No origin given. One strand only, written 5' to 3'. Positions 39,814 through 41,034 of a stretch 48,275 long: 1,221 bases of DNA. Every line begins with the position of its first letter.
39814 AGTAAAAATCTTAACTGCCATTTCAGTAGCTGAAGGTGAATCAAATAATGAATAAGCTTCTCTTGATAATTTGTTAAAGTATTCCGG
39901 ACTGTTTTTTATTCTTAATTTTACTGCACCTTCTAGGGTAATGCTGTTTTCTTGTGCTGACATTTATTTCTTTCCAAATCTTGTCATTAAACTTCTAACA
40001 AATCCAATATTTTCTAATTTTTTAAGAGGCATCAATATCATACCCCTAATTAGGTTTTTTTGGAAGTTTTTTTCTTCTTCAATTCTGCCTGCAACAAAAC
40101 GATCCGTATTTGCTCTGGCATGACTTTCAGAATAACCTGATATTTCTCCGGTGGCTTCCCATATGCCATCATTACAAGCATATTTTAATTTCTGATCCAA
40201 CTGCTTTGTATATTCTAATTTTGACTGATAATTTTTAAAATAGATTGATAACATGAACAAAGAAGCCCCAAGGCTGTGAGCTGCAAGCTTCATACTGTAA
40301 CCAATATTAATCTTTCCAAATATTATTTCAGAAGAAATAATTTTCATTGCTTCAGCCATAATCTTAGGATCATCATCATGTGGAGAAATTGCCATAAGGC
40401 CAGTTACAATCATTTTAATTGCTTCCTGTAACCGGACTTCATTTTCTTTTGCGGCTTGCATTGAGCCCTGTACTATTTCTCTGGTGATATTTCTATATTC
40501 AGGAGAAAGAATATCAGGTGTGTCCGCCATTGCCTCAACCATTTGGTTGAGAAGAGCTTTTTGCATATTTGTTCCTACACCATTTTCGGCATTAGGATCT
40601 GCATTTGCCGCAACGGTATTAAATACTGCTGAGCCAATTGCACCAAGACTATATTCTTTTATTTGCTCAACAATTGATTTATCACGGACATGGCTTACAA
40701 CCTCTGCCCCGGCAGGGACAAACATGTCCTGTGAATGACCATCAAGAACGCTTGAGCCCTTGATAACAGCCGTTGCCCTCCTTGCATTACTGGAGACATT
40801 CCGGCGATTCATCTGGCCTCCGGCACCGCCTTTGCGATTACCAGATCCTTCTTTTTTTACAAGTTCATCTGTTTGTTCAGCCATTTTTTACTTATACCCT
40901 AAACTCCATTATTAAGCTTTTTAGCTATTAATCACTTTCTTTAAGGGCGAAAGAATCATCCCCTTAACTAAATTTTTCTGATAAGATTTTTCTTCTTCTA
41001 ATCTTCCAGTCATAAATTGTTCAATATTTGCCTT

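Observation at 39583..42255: Three-gene operon of two tandem paralogues plus a stop/start-coupled small gene, none assignable to a known family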

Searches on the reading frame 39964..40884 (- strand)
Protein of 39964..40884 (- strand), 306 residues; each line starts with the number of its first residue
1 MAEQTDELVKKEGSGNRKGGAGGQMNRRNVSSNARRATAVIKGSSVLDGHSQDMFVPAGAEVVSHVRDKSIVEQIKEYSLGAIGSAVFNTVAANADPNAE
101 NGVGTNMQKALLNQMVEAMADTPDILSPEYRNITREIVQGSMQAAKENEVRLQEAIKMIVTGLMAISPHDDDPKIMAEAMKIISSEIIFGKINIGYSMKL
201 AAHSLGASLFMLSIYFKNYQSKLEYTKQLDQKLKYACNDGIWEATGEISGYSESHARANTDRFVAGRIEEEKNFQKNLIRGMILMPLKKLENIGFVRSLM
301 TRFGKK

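Call 4: search_protein_families(library=pfam, proteins=[window:39964-40884:-], max_evalue=1)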
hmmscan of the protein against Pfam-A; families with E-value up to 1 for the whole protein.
window:39964-40884:- (306 aa): 2 families
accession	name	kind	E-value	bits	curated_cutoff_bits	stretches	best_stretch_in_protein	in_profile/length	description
PF02077.20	SURF4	-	0.024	14.7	27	1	152-227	155-228/267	SURF4 family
PF25567.1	TPR_SYO1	-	0.13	12.3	27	1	90-180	103-189/259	SYO1-like, TPR repeats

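Call 5: search_protein_families(library=ncbifam, proteins=[window:39964-40884:-], max_evalue=1)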
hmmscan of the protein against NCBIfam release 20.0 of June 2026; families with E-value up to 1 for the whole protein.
window:39964-40884:- (306 aa): 0 families

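Call 7: find_homologous_proteins(query=window:39964-40884:-)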
Query window:39964-40884:- (306 aa): 65 proteins with E <= 0.001 among 1148 candidates.
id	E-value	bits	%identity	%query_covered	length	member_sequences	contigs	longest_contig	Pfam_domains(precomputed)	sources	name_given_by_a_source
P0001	2.5e-175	599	90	100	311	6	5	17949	-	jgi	jgi:hypothetical protein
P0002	1.7e-171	587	87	100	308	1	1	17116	-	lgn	-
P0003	1.5e-167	574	86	100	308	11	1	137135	-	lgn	-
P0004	2.2e-165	567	84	100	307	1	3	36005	-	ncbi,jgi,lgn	-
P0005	2.8e-164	563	83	100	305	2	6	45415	-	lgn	-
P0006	3.1e-164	563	84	100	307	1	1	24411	-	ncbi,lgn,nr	ncbi:MAG: hypothetical protein H7263_13920 [Candidatus Sericytochromatia bacterium]|nr:hypothetical 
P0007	2.2e-163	560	84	100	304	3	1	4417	-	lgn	-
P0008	5.7e-163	559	82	100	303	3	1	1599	-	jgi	jgi:hypothetical protein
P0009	2.7e-162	557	82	100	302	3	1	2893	-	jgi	jgi:hypothetical protein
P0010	3.0e-160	550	83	100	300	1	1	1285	-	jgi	-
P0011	4.1e-160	549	83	100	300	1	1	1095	-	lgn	-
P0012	4.3e-160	549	83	100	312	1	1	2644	-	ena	-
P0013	5.9e-159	546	82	100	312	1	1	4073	-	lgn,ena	-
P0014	2.3e-158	544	80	100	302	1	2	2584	-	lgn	-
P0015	5.0e-157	539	77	100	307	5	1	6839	-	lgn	-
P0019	6.7e-153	526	75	100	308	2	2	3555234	-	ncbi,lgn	ncbi:MAG: hypothetical protein U0457_01310 [Candidatus Sericytochromatia bacterium]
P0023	1.1e-132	459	68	97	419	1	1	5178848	-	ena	-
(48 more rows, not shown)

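Call 14: search_solved_structures(query=A2, max_evalue=10)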
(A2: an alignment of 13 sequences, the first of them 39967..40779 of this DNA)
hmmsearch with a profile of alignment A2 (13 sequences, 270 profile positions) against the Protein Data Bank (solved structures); distinct sequences matched with E-value up to 10: 8.
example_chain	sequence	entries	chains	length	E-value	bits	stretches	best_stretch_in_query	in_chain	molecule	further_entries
8f6r_A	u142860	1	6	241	0.014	17.7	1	29-130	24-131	De novo designed oligomeric protein C6-79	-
7mpw_A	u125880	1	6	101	0.055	15.7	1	82-143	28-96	BMC domain-containing protein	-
4qiv_A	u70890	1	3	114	0.059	15.6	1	99-143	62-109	Bacterial microcompartments family protein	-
2wce_A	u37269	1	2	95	0.13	14.5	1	82-135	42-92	PROTEIN S100-A12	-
7mn4_A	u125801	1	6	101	0.14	14.4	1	105-143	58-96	BMC domain-containing protein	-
1tfp_A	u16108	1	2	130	0.33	13.2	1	198-260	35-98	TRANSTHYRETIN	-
7mgp_A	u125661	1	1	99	0.83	11.9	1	105-141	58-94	BMC domain-containing protein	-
6n4n_C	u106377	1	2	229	2.1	10.5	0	77-113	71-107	Rosetta-designed danoprevir/NS3a complex reader 2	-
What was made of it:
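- On Bacterial microcompartment shell (BMC domain): Only PDB sequence hits at E=0.055-0.83 over about 40-60 residues of a helical region (call 14).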

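Call 15: find_encoding_contigs(protein=P0019, flank=8000, max_places=2)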
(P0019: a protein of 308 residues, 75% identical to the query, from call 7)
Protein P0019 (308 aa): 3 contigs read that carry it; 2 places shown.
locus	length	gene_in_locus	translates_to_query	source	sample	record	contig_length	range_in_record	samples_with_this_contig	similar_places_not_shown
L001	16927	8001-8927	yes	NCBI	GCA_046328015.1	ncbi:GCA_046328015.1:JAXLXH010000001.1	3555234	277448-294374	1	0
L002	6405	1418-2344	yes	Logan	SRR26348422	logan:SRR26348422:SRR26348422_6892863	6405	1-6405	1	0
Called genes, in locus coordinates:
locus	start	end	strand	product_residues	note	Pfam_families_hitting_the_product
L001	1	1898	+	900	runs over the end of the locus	PF00069:Pkinase, PF07714:PK_Tyr_Ser-Thr, PF06293:Kdo (faint), PF01636:APH (faint), PF14531:Kinase-like (faint), PF00069:Pkinase, PF07714:PK_Tyr_Ser-Thr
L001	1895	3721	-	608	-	PF12895:ANAPC3 (faint), PF13174:TPR_6 (faint), PF13181:TPR_8 (faint), PF13414:TPR_11 (faint), PF13424:TPR_12 (faint), PF13428:TPR_14 (faint), PF00515:TPR_1 (weak), PF07719:TPR_2 (weak), +3 more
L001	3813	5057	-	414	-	-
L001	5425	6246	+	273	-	PF23023:Anti-Pycsar_Apyc1, PF00753:Lactamase_B, PF12706:Lactamase_B_2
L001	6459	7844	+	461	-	-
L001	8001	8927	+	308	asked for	-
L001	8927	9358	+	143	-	-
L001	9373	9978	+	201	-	-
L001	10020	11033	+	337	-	PF03372:Exo_endo_phos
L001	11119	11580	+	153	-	PF14588:YjgF_endoribonc, PF01042:Ribonuc_L-PSP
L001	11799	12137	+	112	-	PF20321:DUF6616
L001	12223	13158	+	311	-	PF00482:T2SSF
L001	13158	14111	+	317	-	PF03706:LPG_synthase_TM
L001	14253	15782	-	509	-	PF00089:Trypsin, PF13365:Trypsin_2, PF00595:PDZ, PF12812:PDZ_1 (faint), PF13180:PDZ_2, PF17820:PDZ_6, PF13180:PDZ_2, PF17820:PDZ_6 (weak)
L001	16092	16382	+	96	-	PF03795:YCII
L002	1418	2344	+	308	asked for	-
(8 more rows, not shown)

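Call 16: find_encoding_contigs(protein=P0023, flank=8000, max_places=2)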
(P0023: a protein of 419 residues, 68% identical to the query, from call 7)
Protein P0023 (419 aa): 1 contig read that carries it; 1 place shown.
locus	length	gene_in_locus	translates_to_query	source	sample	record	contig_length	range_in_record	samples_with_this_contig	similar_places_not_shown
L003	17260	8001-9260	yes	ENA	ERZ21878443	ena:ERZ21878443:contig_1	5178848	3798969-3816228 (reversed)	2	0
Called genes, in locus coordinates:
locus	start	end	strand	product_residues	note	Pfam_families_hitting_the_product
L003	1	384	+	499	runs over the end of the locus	-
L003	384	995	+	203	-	PF04480:DUF559, PF18741:MTES_1575 (weak)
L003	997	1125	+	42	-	-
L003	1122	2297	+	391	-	PF01420:Methylase_S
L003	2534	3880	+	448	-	PF13304:AAA_21, PF13175:AAA_15 (weak)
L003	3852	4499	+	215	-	PF13707:RloB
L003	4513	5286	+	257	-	PF02900:LigB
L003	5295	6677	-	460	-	PF19892:DUF6365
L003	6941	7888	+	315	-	-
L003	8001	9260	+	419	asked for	-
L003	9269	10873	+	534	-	-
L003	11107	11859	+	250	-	PF04199:Cyclase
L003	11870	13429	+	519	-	PF03023:MurJ, PF01554:MatE (weak)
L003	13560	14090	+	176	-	-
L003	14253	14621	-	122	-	PF01242:PTPS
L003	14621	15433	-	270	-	PF01177:Asp_Glu_race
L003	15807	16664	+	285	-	PF01547:SBP_bac_1, PF12974:Phosphonate-bd (weak), PF13531:SBP_bac_11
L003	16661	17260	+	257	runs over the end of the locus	PF00528:BPD_transp_1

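Call 21: predict_structure(alignment_id=A1)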
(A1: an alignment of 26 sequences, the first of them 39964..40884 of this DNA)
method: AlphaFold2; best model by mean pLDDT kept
length: 306 residues; sequences in the alignment: 26
mean_pLDDT: 74.3   pTM: 0.67
mean pLDDT of the five models: 74.3, 69.2, 68.5, 60.3, 47.8
residues with pLDDT >= 90: 116; 70-90: 92; 50-70: 30; < 50: 68
segments of 3 or more residues with pLDDT < 50: 1-67
pLDDT, mean of each block of 10 residues (from residue 1): 32 31 30 31 36 40 50 74 90 88 86 88 78 91 91 93 79 88 94 90 96 86 83 95 92 93 96 86 67 63 57
secondary structure, 60 per line:
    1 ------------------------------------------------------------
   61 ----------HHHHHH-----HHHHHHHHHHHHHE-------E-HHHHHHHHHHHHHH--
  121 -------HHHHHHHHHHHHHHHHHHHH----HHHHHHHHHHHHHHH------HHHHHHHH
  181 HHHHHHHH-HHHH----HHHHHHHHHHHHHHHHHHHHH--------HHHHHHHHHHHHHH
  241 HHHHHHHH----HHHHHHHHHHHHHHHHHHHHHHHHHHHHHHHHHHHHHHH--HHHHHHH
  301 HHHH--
elements in order: H71-76 H82-94 H105-118 H128-147 H152-166 H173-188 H190-193 H198-218 H227-248 H253-291 H294-304
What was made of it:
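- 40012..40677 (-): All-helical repeat-like domain of B (aa ~70-291). It includes the superfamily signature REIVQG (40465-40482), the Sericytochromatia-specific loop SPHDDD (40369-40386) and the buried hydrophobic helix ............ (40237-40272). AF2 in call 21.
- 39967..40014 (-): C-terminal cationic amphipathic tail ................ (B aa 291-306). It is present in all B-type and single-copy members and absent from the A-type. Modelled as a separate helix of lower confidence, H294-304 (call 21).
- On HEAT/ARM/TPR helical-repeat families (Pfam): AF2 gives 10 helices at pLDDT ~90 (call 21).
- On MinD/FtsA-type membrane-targeting-helix proteins: The fold is all-helical (call 21).
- Checked: Structure (call 21): B residues 1-67 are predicted disordered (pLDDT<50). 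It lies inside a confidently modelled helix of the bundle (H198-218, call 21).
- AF2 gives pLDDT ~90 over aa 70-290 with 10 helices (call 21).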

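Call 24: fold_search(model_id=the predicted structure, library=pdb)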
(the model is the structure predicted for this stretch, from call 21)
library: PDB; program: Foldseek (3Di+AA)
matches with E <= 10: 852; with E <= 0.001: 0
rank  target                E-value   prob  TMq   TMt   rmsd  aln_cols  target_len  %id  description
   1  5cwb                  3.1e-03  1.00  0.47  0.69   4.2       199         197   14  Crystal structure of de novo designed helical repeat protein DHR4 (released 2015-12-16)
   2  6w2q                  2.5e-02  1.00  0.31  0.45  12.2       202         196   14  Junction 34, DHR53-DHR4 (released 2020-04-15)
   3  6vfi_A                2.7e-02  1.00  0.50  0.73   3.6       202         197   12  De novo designed octahedral nanoparticle O43_dn18 (released 2020-08-12)
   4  7mwr_B                4.7e-02  1.00  0.40  0.48   3.9       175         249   15  Structure of De Novo designed beta sheet heterodimer LHD101A53/B4 (released 2022-01-19)
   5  3kra_D                7.8e-02  0.66  0.20  0.21  16.5       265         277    9  Mint heterotetrameric geranyl pyrophosphate synthase in complex with magnesium (released 2010-02-23)
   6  8fin_B                8.9e-02  0.97  0.28  0.41   8.1       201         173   11  Multi-state design of two-state switchable hinge proteins (released 2023-08-16)
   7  5k7v_A                1.1e-01  0.94  0.28  0.30  15.3       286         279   12  Computational Design of Self-Assembling Cyclic Protein Homooligomers (released 2017-04-12)
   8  6w2v_B                1.2e-01  0.84  0.23  0.28  16.3       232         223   12  Junction 23, DHR14-DHR18 (released 2020-04-15)
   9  3n71                  1.4e-01  0.38  0.16  0.12  17.7       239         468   10  Crystal structure of cardiac specific histone methyltransferase SmyD1 (released 2010-10-13)
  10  9k84_A                1.6e-01  0.90  0.27  0.35  11.9       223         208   13  Cryo-EM structure of designed zinc-induced filament Fiber-n6-Zn1-HEHE-44 (released 2025-10-29)
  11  6hix_BF               1.8e-01  0.47  0.19  0.17  20.0       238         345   10  Cryo-EM structure of the Trypanosoma brucei mitochondrial ribosome - This entry contains the large mitoribosomal subu (released 2018-09-26)
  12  4d0p                  1.9e-01  0.21  0.14  0.12  18.9       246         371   13  Crystal structure of human CSN4 (released 2014-07-23)
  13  8v3b_a                2.1e-01  0.90  0.29  0.23  11.7       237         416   15  Computational Designed Nanocage O43_129_+4 (released 2024-03-13)
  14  4wyv_C                2.1e-01  0.38  0.18  0.23  15.0       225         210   13  Crystal Structure of Human Translin in Open Conformation (released 2014-11-26)
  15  8e0o_B                2.2e-01  0.51  0.19  0.26  14.9       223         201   13  Heterotrimeric variant of tcTRP9, hetBGL03-15-18 (released 2023-04-12)
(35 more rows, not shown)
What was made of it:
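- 40012..40677 (-): Foldseek in call 24.
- On HEAT/ARM/TPR helical-repeat families (Pfam): The best Foldseek hits are designed helical repeats, with TM 0.47-0.50 by query and 0.69-0.73 by target (call 24).
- Closest known: De novo designed helical repeat protein DHR4. Same: These are the best structural matches: about 200 aligned columns, rmsd 3.6-4.2 A, TM 0.69-0.73 normalised to the target (call 24).
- The best Foldseek matches are designed helical-repeat proteins (TM 0.69-0.73 normalised to the target, call 24). Several weak Foldseek hits are RNA-related alpha-solenoids such as the UPF2 MIF4G domain, CNOT1 and Pat1 (call 24).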

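Call 25: search_protein_representatives(alignment_id=A2)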
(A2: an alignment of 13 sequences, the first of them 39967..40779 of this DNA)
Query: 13 sequences, 270 profile positions. Proteins with E-value up to 0.001 (for the whole library): 29; up to 1e-10: 23; up to 1e-30: 18. The best 29 are listed.
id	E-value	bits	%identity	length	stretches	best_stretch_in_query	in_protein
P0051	2.0e-131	453.4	-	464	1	4-270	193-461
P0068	4.4e-120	416.2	-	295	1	2-258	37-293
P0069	6.6e-119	412.3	-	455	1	4-258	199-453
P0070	1.4e-106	371.9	-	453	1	2-258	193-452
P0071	1.5e-105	368.5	-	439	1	2-255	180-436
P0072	1.3e-101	355.6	-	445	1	3-257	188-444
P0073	1.6e-99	348.8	-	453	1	2-257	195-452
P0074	3.5e-98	344.3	-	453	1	2-254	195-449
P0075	1.2e-84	299.9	-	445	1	4-269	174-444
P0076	3.3e-83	295.2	-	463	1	5-264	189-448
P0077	1.5e-76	273.4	-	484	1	7-258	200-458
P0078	1.1e-69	250.9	-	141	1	120-258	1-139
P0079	1.3e-67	244.1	-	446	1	5-257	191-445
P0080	9.7e-53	195.3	-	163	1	1-122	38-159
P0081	5.1e-41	156.9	-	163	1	5-117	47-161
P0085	1.1e-27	113.2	-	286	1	13-249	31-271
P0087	5.9e-23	97.7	-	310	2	93-248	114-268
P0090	1.6e-10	56.9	-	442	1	16-244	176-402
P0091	3.0e-10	56.0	-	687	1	74-238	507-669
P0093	1.1e-07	47.6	-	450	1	97-237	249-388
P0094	7.9e-06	41.5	-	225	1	41-243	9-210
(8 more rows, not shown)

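Call 27: search_protein_families(library=pfam, proteins=[P0085, P0087, P0090, P0091, P0093, P0094], max_evalue=0.1)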
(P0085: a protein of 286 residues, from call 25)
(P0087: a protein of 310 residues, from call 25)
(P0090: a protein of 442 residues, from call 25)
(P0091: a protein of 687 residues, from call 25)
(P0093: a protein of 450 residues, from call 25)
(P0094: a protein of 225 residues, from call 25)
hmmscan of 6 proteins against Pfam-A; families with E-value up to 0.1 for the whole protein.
P0085 (286 aa): 0 families

P0087 (310 aa): 0 families

P0090 (442 aa): 0 families

P0091 (687 aa): 0 families

P0093 (450 aa): 19 families
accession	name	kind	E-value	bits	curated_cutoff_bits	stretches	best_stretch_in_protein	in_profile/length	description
PF07719.23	TPR_2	-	8.5e-19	66.5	27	2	41-69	3-31/34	Tetratricopeptide repeat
PF00515.34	TPR_1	-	5e-17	61.4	27.8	2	41-68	3-30/34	Tetratricopeptide repeat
PF13432.12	TPR_16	-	8e-15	55.4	32.7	3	43-99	1-57/65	Tetratricopeptide repeat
PF13181.12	TPR_8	-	6.8e-14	51.2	25.7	3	40-69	2-31/34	Tetratricopeptide repeat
PF14559.12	TPR_19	-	5.4e-13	49.5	25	3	54-112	6-63/68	Tetratricopeptide repeat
PF13431.12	TPR_17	-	7.4e-12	45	24.4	1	27-59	1-33/34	Tetratricopeptide repeat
PF13371.12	TPR_9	-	2.3e-11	44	35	1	14-72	4-62/73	Tetratricopeptide repeat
PF13428.12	TPR_14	-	2.7e-11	43.4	23.5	3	41-81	3-43/44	Tetratricopeptide repeat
PF13414.12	TPR_11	-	2.3e-10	40.5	26.8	2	80-112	1-33/42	TPR repeat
PF13424.12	TPR_12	-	3.2e-10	40.5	30.1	3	41-101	5-73/77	Tetratricopeptide repeat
PF12895.13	ANAPC3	-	1.2e-09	38.7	27.2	2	18-98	2-81/82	Anaphase-promoting complex, cyclosome, subunit 3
PF23914.1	TPR_CcmH_CycH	-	1.2e-06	28.9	42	1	28-136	39-150/158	Cytochrome c-type biogenesis protein H TPR domain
PF13374.12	TPR_10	-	4.6e-05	23.7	27.5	0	46-68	9-31/42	Tetratricopeptide repeat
PF13174.12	TPR_6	-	0.00011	23.1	26.3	0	41-67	2-28/33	Tetratricopeptide repeat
PF25063.1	ARM_TT21_C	-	0.00088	19.6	35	1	40-128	96-185/209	Tetratricopeptide repeat protein 21 C-terminal ARM domain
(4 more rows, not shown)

P0094 (225 aa): 1 family
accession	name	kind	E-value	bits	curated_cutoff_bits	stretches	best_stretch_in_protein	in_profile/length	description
PF08012.16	DUF1702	-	0.092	12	25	0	132-215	185-263/319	Protein of unknown function (DUF1702)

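Call 31: find_related_loci(query=A2, collection=genome_contigs, flank=10000)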
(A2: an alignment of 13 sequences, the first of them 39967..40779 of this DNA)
Query A2 (271 aa) in genome_contigs; peptide patterns used: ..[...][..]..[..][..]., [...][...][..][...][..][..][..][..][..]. (x = any residue, [..] = any of these).
228 stretches matched a pattern; 16 encode a relative of the query (tblastn E <= 1e-3); 16 distinct loci.
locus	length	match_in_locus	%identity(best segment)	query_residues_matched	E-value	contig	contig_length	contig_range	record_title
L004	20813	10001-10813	89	1-271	4e-173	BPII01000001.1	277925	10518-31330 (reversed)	MAG: Candidatus Sericytochromatia bacterium KatS3mg068 DNA, contig_16756, whole genome shotgun sequence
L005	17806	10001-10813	88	1-271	7e-171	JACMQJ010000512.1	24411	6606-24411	MAG: Candidatus Sericytochromatia bacterium isolate LF-bin-423 FL-bin-423-contig-k141_1474488, whole genome shotgun sequ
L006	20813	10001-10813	80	1-271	2e-158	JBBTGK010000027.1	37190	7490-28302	MAG: Cyanobacteriota bacterium isolate H41-bin165_1 H41_bin165_1_000000000027, whole genome shotgun sequence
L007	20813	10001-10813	79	1-271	5e-155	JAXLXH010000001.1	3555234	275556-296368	MAG: Candidatus Sericytochromatia bacterium isolate STL-CYA2 C3.87.fa-1, whole genome shotgun sequence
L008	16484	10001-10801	69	5-270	1e-135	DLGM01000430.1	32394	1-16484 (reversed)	MAG TPA_asm: Cyanobacteria bacterium UBA7694 UBA7694_contig_54779, whole genome shotgun sequence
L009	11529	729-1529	70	5-270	2e-134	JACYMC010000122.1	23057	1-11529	MAG: Candidatus Sericytochromatia bacterium isolate T60_A2020_004 NODE_1872_length_23057_cov_10.4343, whole genome shotg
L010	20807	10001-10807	68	4-270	1e-131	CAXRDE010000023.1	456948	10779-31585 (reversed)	MAG: Candidatus Sericytochromatia bacterium isolate CJ05B_2.89 genome assembly, contig: k141_198261, whole genome shotgu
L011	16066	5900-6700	67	6-270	3e-131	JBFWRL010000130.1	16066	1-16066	MAG: Candidatus Sericytochromatia bacterium isolate CA_2019_TPBF_205 NODE_16163_length_16066_cov_4.830918_TPBF, whole ge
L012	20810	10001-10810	66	2-270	5e-131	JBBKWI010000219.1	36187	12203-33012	MAG: Candidatus Sericytochromatia bacterium isolate metabat_bins.305 k119_4127845, whole genome shotgun sequence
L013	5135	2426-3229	67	4-270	8e-132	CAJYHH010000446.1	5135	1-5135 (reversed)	MAG: Candidatus Sericytochromatia bacterium isolate maxbin_SP350_1.003_cleaned genome assembly, contig: k127_118170, who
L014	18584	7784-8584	67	6-270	9e-131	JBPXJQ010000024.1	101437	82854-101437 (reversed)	MAG: Candidatus Blackallbacteria bacterium isolate mt_P12 k141_211358, whole genome shotgun sequence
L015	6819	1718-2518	67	6-270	1e-130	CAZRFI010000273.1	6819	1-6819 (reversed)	MAG TPA_asm: uncultured Candidatus Sericytochromatia bacterium isolate binchicken_co266_209 genome assembly, contig: NOD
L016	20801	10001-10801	67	6-270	2e-130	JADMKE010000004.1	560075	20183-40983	MAG: Candidatus Sericytochromatia bacterium isolate MAG_89 NODE_7_length_560075_cov_19.663200, whole genome shotgun sequ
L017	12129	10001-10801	67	6-270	2e-130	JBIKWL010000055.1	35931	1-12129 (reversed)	MAG: Candidatus Sericytochromatia bacterium isolate ME2015-09-13_3300035666_group6_bin207 Rohwer_bin1392_scaffold_747_c1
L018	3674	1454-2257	68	5-270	1e-133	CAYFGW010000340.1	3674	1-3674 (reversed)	MAG TPA_asm: uncultured Candidatus Sericytochromatia bacterium isolate ERP003628_co1_38 genome assembly, contig: NODE_27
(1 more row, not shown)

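Call 35: search_protein_families(library=pfam, proteins=[L016:11257-12606:+, L016:10913-11248:+, L016:12623-13183:-, L016:13191-13685:-, L016:8233-8982:-, L003:9269-10873:+, L003:6941-7888:+], max_evalue=0.01)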
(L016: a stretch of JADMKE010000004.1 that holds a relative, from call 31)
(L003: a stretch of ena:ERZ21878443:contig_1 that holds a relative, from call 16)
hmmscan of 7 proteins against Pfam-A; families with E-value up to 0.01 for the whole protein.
L016:11257-12606:+ (449 aa): 10 families
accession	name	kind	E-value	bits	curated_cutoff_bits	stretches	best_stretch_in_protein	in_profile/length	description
PF13646.12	HEAT_2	-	2.8e-60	201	27.7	5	359-443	2-87/88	HEAT repeats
PF02985.28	HEAT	-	1.6e-34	115.1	23.5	2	358-384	2-28/31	HEAT repeat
PF03130.22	HEAT_PBS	-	3.4e-24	83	20.9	1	241-267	1-27/27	PBS lyase HEAT-like repeat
PF00514.29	Arm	-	4.1e-22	77.9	20.6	1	57-82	14-39/41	Armadillo/beta-catenin-like repeat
PF13513.12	HEAT_EZ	-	1.7e-19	70.3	27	1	370-414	1-55/55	HEAT-like repeat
PF12717.13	Cnd1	-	1.3e-09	38.8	26.4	1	257-324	22-89/162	non-SMC mitotic condensation complex subunit 1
PF16416.11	GUN4_N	-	1.7e-05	25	24.3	0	23-80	6-60/83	ARM-like repeat domain, GUN4-N terminal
PF01347.28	Vitellogenin_N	-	0.00036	19.7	24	0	225-338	458-578/590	Lipoprotein amino terminal region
PF01602.26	Adaptin_N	-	0.00063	18.9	37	1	232-384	86-257/524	Adaptin N terminal region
PF21581.3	SCD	-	0.0038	18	27.5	0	396-421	39-65/75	Stromalin conservative domain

L016:10913-11248:+ (111 aa): 0 families

L016:12623-13183:- (186 aa): 0 families

L016:13191-13685:- (164 aa): 0 families

L016:8233-8982:- (249 aa): 1 family
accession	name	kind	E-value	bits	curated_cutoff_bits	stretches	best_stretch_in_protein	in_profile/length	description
PF06468.19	Spond_N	-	0.0012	19.4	24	1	73-185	37-151/194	Spondin_N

L003:9269-10873:+ (534 aa): 1 family
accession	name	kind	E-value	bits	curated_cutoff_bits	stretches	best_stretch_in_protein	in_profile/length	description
PF04970.19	LRAT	-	0.00038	21.2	24.3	1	452-479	2-31/120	Lecithin retinol acyltransferase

L003:6941-7888:+ (315 aa): 0 families
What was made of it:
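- On HEAT/ARM/TPR helical-repeat families (Pfam): By contrast, the operon partner in other lineages scores HEAT_2 at 2.8e-60 (call 35).
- Closest known: Alpha-solenoid. Same: In most lineages it is encoded in one operon with a bona fide HEAT-repeat protein (calls 21, 24, 35).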
